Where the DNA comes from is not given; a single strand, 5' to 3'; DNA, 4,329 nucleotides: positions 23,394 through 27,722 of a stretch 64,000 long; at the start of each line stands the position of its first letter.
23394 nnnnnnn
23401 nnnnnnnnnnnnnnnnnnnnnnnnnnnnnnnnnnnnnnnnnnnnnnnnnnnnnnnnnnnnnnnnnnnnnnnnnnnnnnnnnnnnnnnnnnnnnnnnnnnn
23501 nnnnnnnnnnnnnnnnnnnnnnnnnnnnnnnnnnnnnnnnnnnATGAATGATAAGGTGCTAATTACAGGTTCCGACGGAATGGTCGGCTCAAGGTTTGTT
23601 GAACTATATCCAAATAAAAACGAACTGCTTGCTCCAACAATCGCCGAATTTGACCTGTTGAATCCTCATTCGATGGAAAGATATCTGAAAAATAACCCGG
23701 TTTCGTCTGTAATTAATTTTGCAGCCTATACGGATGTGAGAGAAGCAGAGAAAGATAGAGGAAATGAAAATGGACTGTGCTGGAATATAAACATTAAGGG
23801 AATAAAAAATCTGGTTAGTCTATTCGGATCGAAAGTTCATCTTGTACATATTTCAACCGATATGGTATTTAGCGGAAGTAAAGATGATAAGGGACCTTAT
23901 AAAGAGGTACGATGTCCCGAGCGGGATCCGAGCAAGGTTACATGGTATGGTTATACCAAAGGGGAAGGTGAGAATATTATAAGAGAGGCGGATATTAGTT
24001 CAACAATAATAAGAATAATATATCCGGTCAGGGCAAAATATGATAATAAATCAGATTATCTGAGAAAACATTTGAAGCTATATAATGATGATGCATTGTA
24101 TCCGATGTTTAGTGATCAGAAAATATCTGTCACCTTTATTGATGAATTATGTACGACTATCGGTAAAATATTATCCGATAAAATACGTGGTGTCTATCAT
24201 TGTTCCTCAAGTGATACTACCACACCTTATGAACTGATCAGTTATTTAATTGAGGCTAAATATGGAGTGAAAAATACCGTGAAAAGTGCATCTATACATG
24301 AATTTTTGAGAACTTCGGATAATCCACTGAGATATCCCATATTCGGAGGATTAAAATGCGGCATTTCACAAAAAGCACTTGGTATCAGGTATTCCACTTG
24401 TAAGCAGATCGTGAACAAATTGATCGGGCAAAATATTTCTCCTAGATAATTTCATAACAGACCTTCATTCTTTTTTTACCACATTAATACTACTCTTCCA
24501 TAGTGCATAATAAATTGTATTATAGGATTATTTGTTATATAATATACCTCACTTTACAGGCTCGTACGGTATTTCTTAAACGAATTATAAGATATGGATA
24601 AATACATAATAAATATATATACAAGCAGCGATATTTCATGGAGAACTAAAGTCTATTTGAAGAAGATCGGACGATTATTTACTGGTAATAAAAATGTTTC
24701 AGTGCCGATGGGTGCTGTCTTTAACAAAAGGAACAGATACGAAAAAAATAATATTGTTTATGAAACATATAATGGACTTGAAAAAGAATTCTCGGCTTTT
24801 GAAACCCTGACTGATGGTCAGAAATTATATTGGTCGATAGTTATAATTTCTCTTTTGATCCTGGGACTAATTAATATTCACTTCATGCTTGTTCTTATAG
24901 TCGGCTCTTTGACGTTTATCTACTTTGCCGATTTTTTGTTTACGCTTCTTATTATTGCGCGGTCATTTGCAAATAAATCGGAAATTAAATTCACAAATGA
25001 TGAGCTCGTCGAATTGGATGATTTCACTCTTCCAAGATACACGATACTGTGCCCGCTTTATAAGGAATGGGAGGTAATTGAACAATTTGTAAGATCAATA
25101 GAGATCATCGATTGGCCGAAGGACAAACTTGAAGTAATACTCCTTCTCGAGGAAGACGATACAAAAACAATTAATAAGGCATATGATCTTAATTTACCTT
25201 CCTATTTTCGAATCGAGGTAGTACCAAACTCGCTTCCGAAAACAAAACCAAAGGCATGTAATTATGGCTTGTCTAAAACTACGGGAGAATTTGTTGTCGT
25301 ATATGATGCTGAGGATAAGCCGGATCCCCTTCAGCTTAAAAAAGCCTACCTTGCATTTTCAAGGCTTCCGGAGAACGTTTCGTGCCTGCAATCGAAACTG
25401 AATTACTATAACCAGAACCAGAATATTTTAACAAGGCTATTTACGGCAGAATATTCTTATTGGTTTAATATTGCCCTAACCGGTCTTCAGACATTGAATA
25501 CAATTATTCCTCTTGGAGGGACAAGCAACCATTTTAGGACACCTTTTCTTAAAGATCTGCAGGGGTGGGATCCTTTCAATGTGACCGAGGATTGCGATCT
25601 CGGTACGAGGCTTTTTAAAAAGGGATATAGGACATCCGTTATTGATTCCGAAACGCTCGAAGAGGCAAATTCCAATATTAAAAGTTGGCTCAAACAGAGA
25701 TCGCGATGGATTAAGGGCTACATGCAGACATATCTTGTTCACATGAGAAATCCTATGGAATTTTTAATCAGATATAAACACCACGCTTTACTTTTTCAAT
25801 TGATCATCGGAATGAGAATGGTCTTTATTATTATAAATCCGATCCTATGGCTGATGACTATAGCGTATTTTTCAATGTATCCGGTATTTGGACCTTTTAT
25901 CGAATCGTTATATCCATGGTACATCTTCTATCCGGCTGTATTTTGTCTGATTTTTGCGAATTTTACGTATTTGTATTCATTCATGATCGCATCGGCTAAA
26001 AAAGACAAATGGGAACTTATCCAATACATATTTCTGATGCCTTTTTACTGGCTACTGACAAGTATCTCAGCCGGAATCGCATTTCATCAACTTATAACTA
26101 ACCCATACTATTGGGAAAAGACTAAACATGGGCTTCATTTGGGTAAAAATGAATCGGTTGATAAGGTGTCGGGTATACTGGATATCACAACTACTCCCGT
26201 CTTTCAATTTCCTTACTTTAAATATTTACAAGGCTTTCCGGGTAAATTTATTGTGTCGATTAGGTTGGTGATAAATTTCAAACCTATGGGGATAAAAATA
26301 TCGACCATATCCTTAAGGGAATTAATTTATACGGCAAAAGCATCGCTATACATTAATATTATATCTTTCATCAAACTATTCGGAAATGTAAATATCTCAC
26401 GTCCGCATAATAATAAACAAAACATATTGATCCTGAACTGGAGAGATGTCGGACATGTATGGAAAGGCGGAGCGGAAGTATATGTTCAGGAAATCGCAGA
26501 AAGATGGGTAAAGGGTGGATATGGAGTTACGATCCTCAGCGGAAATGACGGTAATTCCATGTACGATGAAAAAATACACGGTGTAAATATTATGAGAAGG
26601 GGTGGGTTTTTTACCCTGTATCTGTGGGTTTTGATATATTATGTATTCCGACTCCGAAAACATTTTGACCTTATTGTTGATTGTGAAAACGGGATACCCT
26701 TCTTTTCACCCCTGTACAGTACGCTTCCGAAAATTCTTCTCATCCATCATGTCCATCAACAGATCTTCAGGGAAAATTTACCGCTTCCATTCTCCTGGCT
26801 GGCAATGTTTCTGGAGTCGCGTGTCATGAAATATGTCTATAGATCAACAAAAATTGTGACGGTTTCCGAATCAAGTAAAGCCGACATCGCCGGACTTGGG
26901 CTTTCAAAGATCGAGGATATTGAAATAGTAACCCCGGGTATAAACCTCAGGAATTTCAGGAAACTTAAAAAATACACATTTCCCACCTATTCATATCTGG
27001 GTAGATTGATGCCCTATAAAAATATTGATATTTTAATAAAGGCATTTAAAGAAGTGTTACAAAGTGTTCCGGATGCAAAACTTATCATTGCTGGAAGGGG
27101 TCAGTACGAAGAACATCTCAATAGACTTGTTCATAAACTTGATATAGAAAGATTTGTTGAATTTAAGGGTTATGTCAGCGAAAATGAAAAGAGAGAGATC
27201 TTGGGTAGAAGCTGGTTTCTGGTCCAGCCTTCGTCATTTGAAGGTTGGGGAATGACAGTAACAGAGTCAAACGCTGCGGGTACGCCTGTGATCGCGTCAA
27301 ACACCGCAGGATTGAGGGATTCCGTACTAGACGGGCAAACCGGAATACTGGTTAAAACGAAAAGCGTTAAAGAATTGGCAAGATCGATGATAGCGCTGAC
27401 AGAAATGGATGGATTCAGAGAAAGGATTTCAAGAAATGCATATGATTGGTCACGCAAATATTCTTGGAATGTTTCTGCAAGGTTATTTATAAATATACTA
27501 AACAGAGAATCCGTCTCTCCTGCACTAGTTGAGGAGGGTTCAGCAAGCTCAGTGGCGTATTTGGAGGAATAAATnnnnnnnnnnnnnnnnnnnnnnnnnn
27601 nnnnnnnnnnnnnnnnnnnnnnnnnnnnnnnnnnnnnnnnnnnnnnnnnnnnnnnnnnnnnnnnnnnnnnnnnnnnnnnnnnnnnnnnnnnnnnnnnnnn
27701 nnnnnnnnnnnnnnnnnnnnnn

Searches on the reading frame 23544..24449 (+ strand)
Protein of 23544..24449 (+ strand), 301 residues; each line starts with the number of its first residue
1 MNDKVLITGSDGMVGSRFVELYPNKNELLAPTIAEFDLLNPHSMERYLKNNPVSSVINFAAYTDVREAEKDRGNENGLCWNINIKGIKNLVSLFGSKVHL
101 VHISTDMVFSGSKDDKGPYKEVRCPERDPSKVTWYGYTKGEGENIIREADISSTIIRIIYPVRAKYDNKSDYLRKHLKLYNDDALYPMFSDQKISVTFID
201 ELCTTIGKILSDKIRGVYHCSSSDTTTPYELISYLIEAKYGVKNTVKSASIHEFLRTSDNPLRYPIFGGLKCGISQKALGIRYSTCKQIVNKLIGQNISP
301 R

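Call 22: search_protein_families(library=pfam, proteins=[window:23544-24449:+], max_evalue=0.0001)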
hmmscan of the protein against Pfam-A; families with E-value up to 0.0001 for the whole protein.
window:23544-24449:+ (301 aa): 4 families
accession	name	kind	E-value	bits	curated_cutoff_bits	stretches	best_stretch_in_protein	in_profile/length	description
PF04321.23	RmlD_sub_bind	-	1.4e-34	120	27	1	4-261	2-253/287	RmlD substrate binding domain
PF01370.27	Epimerase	-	1.3e-11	44.9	20.9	1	5-149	1-156/240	NAD dependent epimerase/dehydratase family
PF07993.18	NAD_binding_4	-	6.4e-06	25.9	20.1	1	52-200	88-252/258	Male sterility protein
PF16363.11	GDP_Man_Dehyd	-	4.4e-05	23.5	27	0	32-146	55-164/332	GDP-mannose 4,6 dehydratase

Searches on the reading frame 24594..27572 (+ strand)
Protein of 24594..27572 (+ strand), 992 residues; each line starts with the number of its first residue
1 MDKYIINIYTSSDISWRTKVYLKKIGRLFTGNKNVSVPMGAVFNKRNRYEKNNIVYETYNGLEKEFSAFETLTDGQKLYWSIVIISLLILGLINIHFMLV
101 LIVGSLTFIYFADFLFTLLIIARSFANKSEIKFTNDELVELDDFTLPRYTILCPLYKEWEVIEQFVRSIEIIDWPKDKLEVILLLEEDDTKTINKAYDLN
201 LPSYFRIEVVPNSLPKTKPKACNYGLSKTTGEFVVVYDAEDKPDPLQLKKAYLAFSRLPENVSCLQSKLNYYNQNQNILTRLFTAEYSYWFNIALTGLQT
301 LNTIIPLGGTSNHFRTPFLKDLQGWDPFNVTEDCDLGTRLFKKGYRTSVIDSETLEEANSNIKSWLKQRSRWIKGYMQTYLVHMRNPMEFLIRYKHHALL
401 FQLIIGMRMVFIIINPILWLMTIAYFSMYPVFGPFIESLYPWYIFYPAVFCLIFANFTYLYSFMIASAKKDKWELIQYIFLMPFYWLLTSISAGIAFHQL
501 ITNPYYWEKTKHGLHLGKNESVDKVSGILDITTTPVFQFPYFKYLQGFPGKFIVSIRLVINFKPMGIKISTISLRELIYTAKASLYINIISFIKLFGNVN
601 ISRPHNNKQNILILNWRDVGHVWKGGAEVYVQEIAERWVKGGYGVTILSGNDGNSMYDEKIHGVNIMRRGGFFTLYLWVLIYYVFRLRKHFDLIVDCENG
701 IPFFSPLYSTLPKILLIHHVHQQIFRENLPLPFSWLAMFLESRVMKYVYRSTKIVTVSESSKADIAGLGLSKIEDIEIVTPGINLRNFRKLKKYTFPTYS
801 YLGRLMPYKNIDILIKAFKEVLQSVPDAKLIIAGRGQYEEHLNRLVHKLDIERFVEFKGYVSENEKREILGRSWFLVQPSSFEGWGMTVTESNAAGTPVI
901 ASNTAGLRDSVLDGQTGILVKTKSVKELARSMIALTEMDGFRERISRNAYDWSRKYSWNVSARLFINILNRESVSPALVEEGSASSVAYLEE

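Call 6: search_protein_families(library=ncbifam, proteins=[window:24594-27572:+], max_evalue=0.1)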
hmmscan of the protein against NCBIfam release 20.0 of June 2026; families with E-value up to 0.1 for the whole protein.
window:24594-27572:+ (992 aa): 52 families (the best 25 are shown)
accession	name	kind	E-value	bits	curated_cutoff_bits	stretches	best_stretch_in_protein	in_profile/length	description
TIGR03449.1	mycothiol_MshA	equivalog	2e-26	92.9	462.5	1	772-965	186-396/406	D-inositol-3-phosphate glycosyltransferase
NF041876.1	EPS_EpsE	equivalog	7.5e-22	78.1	400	1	771-949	183-372/389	exopolysaccharide biosynthesis GT4 family glycosyltransferase EpsE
NF041010.1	glycosy_Agl16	equivalog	2.5e-20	72.7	575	1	743-962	129-341/352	glycosylation protein Agl16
TIGR03088.1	stp2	hypoth_equivalog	4.4e-19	68.8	409.05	1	801-965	199-366/374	TIGR03088 family PEP-CTERM/XrtA system glycosyltransferase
NF038295.1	EPS_HpsP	equivalog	1.7e-18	66.8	550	1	796-968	207-383/388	hormogonium polysaccharide biosynthesis glycosyltransferase HpsP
NF047880.1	glyco_SdgA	exception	5e-18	64.9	800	1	742-963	260-481/488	serine-aspartate repeat adhesin O-glycosyltransferase SdgA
TIGR03999.1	thiol_BshA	equivalog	5.7e-18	65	273.7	1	803-953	206-353/375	N-acetyl-alpha-D-glucosaminyl L-malate synthase BshA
TIGR04063.1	stp3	hypoth_equivalog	1.6e-17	63.5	442.05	1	739-968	149-391/397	TIGR04063 family PEP-CTERM/XrtA system glycosyltransferase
TIGR04047.1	MSMEG_0565_glyc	hypoth_equivalog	2.3e-17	63.1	259.85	1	797-967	194-369/373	MSMEG_0565 family glycosyltransferase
NF046085.1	XrtY_assoc_Gly1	equivalog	2e-16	59.9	400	1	743-950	153-361/387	XrtY-associated glycosyltransferase XYAG1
TIGR03937.1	PgaC_IcaA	equivalog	2.2e-16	59.8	422.3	1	108-502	6-392/407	poly-beta-1,6-N-acetyl-D-glucosamine synthase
TIGR02095.1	glgA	subfamily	6.8e-16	58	328.45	1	793-970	291-475/477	glycogen/starch synthase, ADP-glucose type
NF038229.1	Glyco4_Geo_Pelo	equivalog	1.6e-14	53.7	400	1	750-963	109-327/338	GPMC system family 4 glycosyltransferase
NF050063.1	ProtGlycPglJ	equivalog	2e-14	53.6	500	1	739-961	132-355/363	N-acetylgalactosamine-N,N'-diacetylbacillosaminyl-diphospho-undecaprenol 4-alpha-N-acetylgalactosaminyltransferase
TIGR04157.1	glyco_rSAM_CFB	subfamily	2.8e-14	52.9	400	1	801-930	232-366/406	TIGR04157 family glycosyltransferase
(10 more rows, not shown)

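Call 22: search_protein_families(library=pfam, proteins=[window:24594-27572:+], max_evalue=0.0001)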
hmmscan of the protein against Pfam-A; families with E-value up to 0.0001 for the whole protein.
window:24594-27572:+ (992 aa): 8 families
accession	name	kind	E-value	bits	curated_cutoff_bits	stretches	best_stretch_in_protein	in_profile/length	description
PF00534.26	Glycos_transf_1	-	1.6e-40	138.9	26.4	1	793-952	12-172/172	Glycosyl transferases group 1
PF13692.12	Glyco_trans_1_4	-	3.1e-30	105.7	27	1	799-936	4-140/142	Glycosyl transferases group 1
PF13632.12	Glyco_trans_2_3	-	3.5e-23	82.9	27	1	234-428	2-188/198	Glycosyl transferase family group 2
PF13641.12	Glyco_tranf_2_3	-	9.5e-19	68.8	27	1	147-375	1-230/230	Glycosyltransferase like family 2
PF13439.12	Glyco_transf_4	-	2.2e-14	54.3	28.5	1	625-785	2-168/170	Glycosyltransferase Family 4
PF00535.33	Glycos_transf_2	-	1.8e-11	44.7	23.3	1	151-291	2-137/168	Glycosyl transferase family 2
PF20706.3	GT4-conflict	-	7.4e-11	42.1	26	1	779-913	177-322/385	Family 4 Glycosyltransferase in conflict systems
PF13579.12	Glyco_trans_4_4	-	2.4e-06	28.4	29.7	1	625-779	1-155/158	Glycosyl transferase 4-like domain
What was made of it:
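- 24594..27572 (+): 992-aa fusion of a membrane-embedded, cellulose-synthase-like GT2 (QRSRW at aa 368, TM helices on both sides of the GT2 domain) with a GT4. This is the likely maker of the polymer on which ORF1 and ORF2 act. Pfam and NCBIfam PgaC/CelA-like hits (calls 6, 22).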

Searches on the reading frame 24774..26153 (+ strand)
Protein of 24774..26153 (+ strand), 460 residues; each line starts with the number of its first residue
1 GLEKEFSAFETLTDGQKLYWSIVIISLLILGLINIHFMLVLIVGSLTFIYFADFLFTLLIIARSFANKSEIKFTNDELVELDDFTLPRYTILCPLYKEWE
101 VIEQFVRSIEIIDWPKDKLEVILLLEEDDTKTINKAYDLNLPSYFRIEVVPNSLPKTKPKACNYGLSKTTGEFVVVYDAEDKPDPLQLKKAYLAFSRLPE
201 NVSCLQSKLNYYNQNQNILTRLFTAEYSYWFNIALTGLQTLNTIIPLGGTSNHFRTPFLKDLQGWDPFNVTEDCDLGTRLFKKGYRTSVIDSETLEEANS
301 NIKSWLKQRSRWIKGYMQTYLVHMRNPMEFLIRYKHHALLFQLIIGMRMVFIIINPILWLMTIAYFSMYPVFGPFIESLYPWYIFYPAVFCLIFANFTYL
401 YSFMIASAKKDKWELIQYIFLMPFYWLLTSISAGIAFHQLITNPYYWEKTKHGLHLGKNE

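Call 68: search_solved_structures(query=window:24774-26153:+, max_evalue=0.01)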
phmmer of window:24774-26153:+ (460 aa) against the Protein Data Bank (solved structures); distinct sequences matched with E-value up to 0.01: 9.
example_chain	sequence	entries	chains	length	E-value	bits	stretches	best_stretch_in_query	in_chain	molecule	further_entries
7lby_A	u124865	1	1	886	3.4e-09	39.6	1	85-371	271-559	Cellulose synthase catalytic subunit [UDP-forming]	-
9b8v_E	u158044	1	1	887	3.4e-09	39.6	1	85-371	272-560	Cellulose synthase catalytic subunit [UDP-forming]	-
9fmv_A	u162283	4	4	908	3.6e-09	39.5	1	85-371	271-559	Cellulose synthase catalytic subunit [UDP-forming]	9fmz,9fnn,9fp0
6yv7_B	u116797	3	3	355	2.9e-06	29.9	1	84-180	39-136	Glycosyl transferase, family 2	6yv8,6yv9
6yv7_A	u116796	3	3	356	2.9e-06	29.9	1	84-180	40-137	Glycosyl transferase, family 2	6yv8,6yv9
4hg6_A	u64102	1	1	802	0.0017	20.8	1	165-360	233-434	Cellulose Synthase Subunit A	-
4p00_A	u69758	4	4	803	0.0017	20.8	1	165-360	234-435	Cellulose Synthase A subunit | Cellulose Synthase subunit A | Putative cellulose synthase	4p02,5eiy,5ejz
3bcv_A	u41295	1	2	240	0.0019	20.6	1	86-185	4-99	Putative glycosyltransferase protein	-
6p61_A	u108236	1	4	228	0.0048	19.3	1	87-204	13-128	Glycosyltransferase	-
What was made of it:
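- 24594..27572 (+): BcsA at 3.4e-9 (call 68).
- Closest known: Synthase-associated glycanases of bacterial exopolysaccharide systems. Same: The window's synthase domain matches BcsA at 3.4e-9 (call 68).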
